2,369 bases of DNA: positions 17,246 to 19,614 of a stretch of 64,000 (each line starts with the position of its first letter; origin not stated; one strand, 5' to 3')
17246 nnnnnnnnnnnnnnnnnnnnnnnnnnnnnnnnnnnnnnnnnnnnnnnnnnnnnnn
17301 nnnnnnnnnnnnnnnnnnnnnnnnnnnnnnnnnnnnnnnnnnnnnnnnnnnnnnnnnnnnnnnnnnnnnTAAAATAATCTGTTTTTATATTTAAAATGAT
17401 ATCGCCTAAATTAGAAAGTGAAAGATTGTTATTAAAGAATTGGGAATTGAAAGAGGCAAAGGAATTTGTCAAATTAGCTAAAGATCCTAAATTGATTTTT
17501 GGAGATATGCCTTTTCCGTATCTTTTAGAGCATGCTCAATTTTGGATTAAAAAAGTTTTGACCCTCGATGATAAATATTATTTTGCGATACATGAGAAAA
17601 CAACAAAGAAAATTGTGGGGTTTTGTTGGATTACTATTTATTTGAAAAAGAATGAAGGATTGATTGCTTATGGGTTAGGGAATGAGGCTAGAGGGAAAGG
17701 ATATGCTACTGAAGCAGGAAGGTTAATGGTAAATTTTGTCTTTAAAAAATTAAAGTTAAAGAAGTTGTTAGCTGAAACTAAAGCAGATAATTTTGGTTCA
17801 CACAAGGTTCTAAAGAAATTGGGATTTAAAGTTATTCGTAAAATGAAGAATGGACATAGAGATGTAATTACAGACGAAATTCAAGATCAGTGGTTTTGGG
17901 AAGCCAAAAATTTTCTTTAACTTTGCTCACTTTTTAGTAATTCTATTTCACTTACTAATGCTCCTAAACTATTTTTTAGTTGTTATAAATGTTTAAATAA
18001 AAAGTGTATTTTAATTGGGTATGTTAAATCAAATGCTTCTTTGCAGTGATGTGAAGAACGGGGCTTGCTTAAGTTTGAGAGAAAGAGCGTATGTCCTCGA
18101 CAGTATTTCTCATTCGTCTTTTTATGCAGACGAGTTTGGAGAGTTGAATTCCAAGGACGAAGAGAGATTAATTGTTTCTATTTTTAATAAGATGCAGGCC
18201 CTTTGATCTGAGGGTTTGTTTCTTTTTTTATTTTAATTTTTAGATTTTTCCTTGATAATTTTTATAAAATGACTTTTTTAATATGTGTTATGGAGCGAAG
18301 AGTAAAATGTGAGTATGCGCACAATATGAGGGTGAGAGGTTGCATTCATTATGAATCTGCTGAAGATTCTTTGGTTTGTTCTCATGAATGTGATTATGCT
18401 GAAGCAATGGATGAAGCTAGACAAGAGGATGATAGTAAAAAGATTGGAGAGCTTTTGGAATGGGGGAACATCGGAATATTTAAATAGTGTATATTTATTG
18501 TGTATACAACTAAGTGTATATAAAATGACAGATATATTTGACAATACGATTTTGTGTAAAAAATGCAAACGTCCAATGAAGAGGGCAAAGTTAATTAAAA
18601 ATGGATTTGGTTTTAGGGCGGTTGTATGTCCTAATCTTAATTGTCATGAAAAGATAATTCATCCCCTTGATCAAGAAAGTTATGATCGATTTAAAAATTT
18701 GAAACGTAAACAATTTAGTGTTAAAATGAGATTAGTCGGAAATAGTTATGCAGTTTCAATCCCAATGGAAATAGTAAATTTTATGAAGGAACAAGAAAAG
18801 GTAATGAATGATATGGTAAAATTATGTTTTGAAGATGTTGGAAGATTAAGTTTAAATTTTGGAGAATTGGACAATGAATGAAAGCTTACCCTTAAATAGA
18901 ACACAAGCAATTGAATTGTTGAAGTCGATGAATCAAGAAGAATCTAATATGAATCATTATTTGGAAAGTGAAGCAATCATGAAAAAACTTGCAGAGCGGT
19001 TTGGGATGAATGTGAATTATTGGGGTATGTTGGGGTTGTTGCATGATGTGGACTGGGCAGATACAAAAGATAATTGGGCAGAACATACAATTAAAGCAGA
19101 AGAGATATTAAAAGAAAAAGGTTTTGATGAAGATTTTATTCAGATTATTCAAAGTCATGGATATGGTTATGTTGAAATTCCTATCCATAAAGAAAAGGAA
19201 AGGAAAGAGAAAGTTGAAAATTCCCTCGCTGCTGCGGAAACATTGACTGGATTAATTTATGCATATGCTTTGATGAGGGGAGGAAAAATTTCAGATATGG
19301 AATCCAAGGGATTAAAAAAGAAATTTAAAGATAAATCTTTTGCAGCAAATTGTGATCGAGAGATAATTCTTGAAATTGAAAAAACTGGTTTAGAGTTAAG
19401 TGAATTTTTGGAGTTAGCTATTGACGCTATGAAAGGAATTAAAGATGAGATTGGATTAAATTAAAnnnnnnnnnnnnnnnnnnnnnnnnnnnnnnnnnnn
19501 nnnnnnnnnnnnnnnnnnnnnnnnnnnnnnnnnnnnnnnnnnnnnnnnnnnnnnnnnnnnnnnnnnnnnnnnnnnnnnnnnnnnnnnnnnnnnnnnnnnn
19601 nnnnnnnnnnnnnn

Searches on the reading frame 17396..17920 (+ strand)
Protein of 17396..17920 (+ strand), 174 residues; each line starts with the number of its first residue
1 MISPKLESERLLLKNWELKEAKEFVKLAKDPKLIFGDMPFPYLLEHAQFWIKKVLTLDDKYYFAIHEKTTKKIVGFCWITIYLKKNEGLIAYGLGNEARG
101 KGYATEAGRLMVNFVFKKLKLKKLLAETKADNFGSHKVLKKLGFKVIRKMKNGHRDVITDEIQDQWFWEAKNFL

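Call 88: search_protein_families(library=pfam, proteins=[window:17396-17920:+], max_evalue=0.0001)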
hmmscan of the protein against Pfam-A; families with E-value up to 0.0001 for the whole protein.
window:17396-17920:+ (174 aa): 4 families
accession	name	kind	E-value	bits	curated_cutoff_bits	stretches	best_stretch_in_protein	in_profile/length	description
PF13302.13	Acetyltransf_3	-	5.3e-26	92.4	25.4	1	10-145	1-138/138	Acetyltransferase (GNAT) domain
PF00583.31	Acetyltransf_1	-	1.4e-09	38.7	20.7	1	45-144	17-116/116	Acetyltransferase (GNAT) family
PF13420.13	Acetyltransf_4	-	2.8e-07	31.1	24.3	1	45-152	35-142/155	Acetyltransferase (GNAT) domain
PF13523.12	Acetyltransf_8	-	1.4e-05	25.2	27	1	96-149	89-142/145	Acetyltransferase (GNAT) domain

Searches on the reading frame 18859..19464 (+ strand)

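Call 88: search_protein_families(library=pfam, proteins=[window:18859-19464:+], max_evalue=0.0001)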
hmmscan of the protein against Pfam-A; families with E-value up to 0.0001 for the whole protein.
window:18859-19464:+ (201 aa): 1 family
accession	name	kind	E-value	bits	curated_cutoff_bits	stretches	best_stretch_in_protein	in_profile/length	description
PF01966.28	HD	-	1.8e-08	35.1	22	1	32-106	3-91/116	HD domain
